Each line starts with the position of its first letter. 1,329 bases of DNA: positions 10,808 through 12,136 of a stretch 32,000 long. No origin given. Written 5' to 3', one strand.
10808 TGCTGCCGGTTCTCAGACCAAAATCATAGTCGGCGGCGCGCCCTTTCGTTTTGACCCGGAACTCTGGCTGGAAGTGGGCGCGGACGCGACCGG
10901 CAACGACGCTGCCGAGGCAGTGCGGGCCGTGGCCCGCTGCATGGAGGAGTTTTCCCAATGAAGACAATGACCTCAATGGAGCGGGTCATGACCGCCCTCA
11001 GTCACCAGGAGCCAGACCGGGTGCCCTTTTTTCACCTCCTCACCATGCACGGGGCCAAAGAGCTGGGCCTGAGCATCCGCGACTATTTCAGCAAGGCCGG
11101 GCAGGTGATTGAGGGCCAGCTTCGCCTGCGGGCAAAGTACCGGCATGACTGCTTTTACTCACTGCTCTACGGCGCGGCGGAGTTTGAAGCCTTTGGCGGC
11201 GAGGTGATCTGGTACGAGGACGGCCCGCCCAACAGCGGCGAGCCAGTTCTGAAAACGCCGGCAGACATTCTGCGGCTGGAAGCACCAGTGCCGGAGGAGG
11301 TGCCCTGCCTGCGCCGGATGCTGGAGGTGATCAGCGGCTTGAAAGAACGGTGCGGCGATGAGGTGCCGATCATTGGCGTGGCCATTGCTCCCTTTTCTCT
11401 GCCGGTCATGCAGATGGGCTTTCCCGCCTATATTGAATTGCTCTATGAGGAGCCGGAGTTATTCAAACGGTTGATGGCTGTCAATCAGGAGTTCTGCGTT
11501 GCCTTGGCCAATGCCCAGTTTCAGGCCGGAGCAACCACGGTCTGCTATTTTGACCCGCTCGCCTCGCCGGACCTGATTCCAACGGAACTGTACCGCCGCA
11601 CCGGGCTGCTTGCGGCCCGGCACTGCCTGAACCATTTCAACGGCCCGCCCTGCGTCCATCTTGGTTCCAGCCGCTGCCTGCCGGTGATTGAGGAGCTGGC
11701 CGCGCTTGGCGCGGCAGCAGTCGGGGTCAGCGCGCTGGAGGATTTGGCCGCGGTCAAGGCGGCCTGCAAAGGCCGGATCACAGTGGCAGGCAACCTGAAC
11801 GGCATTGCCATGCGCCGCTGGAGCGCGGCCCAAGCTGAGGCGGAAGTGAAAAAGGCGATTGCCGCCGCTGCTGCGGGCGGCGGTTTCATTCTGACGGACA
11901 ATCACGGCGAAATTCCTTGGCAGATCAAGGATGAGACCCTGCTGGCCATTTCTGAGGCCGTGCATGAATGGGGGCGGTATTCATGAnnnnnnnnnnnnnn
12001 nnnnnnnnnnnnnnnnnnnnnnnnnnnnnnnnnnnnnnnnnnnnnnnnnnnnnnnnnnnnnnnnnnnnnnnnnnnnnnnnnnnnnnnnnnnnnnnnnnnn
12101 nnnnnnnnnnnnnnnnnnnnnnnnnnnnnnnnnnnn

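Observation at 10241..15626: Corrinoid protein + UroD/MtaA-like methyltransferase translationally coupled to two histidine kinases: a candidate corrinoid-state-sensing phosphorelay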

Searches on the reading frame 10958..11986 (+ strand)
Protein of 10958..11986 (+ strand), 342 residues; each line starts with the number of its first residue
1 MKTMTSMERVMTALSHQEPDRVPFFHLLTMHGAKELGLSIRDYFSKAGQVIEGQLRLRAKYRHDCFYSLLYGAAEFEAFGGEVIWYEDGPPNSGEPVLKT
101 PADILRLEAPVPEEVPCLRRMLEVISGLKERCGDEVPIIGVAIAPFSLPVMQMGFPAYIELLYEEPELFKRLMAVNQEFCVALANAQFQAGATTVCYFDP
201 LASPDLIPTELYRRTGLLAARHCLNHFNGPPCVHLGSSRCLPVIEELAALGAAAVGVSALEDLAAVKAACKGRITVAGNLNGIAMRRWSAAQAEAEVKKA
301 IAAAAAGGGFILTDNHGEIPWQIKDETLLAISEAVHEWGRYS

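Call 3: search_protein_families(library=pfam, proteins=[window:10958-11986:+], max_evalue=0.01)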
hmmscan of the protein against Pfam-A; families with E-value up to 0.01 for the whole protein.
window:10958-11986:+ (342 aa): 1 family
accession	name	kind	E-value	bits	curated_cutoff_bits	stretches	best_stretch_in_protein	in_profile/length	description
PF01208.23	URO-D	-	1.3e-51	176.1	23.9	1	5-338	1-346/346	Uroporphyrinogen decarboxylase (URO-D)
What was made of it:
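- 10958..11986 (+): g2: URO-D superfamily, MtaA-like protein of a distinct subfamily. URO-D 1e-51 (call 3).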

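Call 17: search_solved_structures(query=window:10958-11986:+, max_evalue=0.001, show_alignments=2)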
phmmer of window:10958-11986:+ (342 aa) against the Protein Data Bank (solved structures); distinct sequences matched with E-value up to 0.001: 8.
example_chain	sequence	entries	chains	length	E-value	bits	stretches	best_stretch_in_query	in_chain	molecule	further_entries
4wsh_A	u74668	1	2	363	2.8e-11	46.6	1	81-338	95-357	Uroporphyrinogen decarboxylase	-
4ay7_A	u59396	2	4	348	4e-11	46.1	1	120-306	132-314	METHYLCOBALAMIN: COENZYME M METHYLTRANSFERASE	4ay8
4zr8_A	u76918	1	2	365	5.4e-09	39.1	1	81-338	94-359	Uroporphyrinogen decarboxylase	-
4exq_A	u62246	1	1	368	7.4e-09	38.7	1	92-317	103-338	Uroporphyrinogen decarboxylase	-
3cyv_A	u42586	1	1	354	3e-08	36.7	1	84-337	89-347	Uroporphyrinogen decarboxylase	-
6w2o_A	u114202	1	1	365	8.1e-08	35.3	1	77-320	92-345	Uroporphyrinogen decarboxylase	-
2eja_A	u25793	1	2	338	3.3e-05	26.7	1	122-201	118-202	Uroporphyrinogen decarboxylase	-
2inf_A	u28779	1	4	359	3.7e-05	26.5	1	95-339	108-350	Uroporphyrinogen decarboxylase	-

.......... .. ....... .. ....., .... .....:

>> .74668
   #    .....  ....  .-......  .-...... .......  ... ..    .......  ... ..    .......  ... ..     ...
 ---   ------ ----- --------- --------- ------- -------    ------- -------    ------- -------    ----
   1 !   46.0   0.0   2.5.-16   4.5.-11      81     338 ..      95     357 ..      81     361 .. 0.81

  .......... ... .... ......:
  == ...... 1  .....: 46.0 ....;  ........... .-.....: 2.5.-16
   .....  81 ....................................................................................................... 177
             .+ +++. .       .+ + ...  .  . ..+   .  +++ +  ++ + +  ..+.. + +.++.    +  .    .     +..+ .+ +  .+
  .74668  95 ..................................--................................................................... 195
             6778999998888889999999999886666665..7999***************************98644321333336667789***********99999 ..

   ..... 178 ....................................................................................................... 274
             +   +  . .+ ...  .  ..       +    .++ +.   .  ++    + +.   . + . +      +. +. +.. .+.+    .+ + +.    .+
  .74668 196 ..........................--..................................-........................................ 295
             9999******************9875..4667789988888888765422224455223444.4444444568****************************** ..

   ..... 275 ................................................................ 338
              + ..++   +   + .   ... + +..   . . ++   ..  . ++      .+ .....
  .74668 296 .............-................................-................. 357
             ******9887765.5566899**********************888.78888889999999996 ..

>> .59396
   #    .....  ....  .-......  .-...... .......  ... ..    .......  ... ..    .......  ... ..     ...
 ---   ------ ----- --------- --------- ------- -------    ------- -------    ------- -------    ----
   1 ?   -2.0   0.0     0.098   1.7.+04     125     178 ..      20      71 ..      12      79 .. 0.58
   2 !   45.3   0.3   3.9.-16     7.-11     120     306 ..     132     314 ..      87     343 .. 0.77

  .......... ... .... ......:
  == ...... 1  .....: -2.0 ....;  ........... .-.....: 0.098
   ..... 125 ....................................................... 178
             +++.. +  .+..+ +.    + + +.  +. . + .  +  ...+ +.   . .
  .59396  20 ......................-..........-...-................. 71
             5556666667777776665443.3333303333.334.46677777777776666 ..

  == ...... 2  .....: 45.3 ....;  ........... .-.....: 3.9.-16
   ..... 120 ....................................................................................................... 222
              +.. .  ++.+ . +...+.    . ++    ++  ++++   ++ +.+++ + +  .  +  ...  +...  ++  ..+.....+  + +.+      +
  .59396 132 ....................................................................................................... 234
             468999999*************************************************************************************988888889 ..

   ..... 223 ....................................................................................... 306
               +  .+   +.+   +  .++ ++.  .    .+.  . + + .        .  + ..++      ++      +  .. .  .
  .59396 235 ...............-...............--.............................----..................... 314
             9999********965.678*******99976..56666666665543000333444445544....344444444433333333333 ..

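Call 19: search_protein_families(library=ncbifam, proteins=[window:10958-11986:+], max_evalue=0.001)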
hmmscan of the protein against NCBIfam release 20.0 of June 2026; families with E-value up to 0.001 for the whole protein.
window:10958-11986:+ (342 aa): 5 families
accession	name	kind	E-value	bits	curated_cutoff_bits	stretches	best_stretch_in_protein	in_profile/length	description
NF004889.0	PRK06252.1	subfamily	3.3e-29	102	244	1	1-302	1-305/340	methylcobalamin:coenzyme M methyltransferase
TIGR01463.1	mtaA_cmuA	subfamily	1.6e-27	96.7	235.4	1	3-337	2-337/340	MtaA/CmuA family methyltransferase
NF040654.1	MtaA_Meth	equivalog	6.4e-24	84.5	400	1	118-303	119-305/337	methylcobamide:CoM methyltransferase MtaA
NF041608.1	methylcob_mtaseMtbA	equivalog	1.6e-19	70.2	600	1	73-317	76-317/339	methylcobamide:CoM methyltransferase MtbA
TIGR01464.1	hemE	equivalog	3.5e-12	46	302.95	1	96-337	94-338/338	uroporphyrinogen decarboxylase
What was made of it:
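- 10958..11986 (+): MtaA/CmuA TIGR01463 scores 96.7 bits against a 235.4 cut-off (call 19).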

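Call 54: search_solved_structures(query=A6, max_evalue=0.001, show_alignments=2)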
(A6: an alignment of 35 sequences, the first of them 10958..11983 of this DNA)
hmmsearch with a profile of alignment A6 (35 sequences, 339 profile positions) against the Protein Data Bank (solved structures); distinct sequences matched with E-value up to 0.001: 21.
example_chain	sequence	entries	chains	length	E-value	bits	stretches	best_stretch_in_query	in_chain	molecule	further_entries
4ay7_A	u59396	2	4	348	5.3e-22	81.3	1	6-280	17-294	METHYLCOBALAMIN: COENZYME M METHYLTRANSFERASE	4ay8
4exq_A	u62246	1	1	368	2.3e-17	66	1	75-335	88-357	Uroporphyrinogen decarboxylase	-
4zr8_A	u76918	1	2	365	1.7e-16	63.2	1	75-319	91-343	Uroporphyrinogen decarboxylase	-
3cyv_A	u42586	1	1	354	8.3e-16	60.9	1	50-336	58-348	Uroporphyrinogen decarboxylase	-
6w2o_A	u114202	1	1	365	2.2e-15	59.5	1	73-334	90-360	Uroporphyrinogen decarboxylase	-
4wsh_A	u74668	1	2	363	3.6e-15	58.8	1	79-334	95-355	Uroporphyrinogen decarboxylase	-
2inf_A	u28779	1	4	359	2.1e-11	46.5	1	88-337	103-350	Uroporphyrinogen decarboxylase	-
3gw0_A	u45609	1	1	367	1.2e-10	44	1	45-337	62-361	Uroporphyrinogen decarboxylase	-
1r3r_A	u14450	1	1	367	1.7e-10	43.5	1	45-337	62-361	Uroporphyrinogen Decarboxylase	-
3gw3_A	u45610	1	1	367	2e-10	43.2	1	45-337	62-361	Uroporphyrinogen decarboxylase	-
1r3w_A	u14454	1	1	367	2.1e-10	43.2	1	45-337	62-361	Uroporphyrinogen Decarboxylase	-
1r3v_A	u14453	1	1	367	2.1e-10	43.1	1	45-337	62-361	Uroporphyrinogen Decarboxylase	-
2q6z_A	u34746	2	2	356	2.3e-10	43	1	45-337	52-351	Uroporphyrinogen decarboxylase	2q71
1jpi_A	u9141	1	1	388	2.7e-10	42.8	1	45-337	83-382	UROPORPHYRINOGEN DECARBOXYLASE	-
1r3q_A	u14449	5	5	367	2.8e-10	42.8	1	45-337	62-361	Uroporphyrinogen Decarboxylase | PROTEIN (UROPORPHYRINOGEN DECARBOXYLASE)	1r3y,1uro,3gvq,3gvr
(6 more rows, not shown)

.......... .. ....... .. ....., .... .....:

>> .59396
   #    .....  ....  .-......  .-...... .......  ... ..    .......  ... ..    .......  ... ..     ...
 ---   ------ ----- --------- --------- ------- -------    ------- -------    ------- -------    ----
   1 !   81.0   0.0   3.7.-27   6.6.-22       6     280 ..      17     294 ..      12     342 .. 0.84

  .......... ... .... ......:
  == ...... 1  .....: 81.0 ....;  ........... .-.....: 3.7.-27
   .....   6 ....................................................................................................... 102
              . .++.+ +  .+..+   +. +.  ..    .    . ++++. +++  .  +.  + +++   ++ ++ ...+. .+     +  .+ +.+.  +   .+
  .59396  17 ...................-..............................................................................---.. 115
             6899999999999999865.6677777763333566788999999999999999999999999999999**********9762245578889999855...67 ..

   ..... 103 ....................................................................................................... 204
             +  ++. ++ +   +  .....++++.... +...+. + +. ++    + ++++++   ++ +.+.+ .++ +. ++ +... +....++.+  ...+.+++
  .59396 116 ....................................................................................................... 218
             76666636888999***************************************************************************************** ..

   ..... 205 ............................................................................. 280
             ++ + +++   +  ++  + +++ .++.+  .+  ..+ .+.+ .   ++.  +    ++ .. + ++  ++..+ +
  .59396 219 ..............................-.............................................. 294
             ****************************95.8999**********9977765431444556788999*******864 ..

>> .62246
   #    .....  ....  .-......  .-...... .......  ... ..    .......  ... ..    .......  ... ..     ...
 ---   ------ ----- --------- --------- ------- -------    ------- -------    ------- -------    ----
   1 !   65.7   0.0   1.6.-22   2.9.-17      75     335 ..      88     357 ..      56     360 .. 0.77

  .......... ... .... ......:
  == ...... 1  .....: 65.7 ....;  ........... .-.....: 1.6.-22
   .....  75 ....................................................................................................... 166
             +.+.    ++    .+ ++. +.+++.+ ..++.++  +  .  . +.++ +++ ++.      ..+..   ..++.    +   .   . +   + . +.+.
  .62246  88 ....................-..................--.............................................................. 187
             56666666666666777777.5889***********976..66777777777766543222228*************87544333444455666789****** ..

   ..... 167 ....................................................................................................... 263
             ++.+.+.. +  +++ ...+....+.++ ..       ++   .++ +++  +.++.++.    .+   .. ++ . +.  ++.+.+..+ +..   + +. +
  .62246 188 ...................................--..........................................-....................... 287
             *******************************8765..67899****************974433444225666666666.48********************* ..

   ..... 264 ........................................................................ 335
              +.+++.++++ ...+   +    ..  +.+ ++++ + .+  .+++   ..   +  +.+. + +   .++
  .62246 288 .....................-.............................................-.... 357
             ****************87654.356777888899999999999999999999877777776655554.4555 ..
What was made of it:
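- On MtaA/CmuA methylcobamide methyltransferases: The family profile matches MtaA (4AY7) at 5e-22 (call 54).
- Closest known: MtaC/MtaA. Same: Among solved structures, MtaA (4AY7) is the best profile match to g2, at 5e-22 (call 54).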
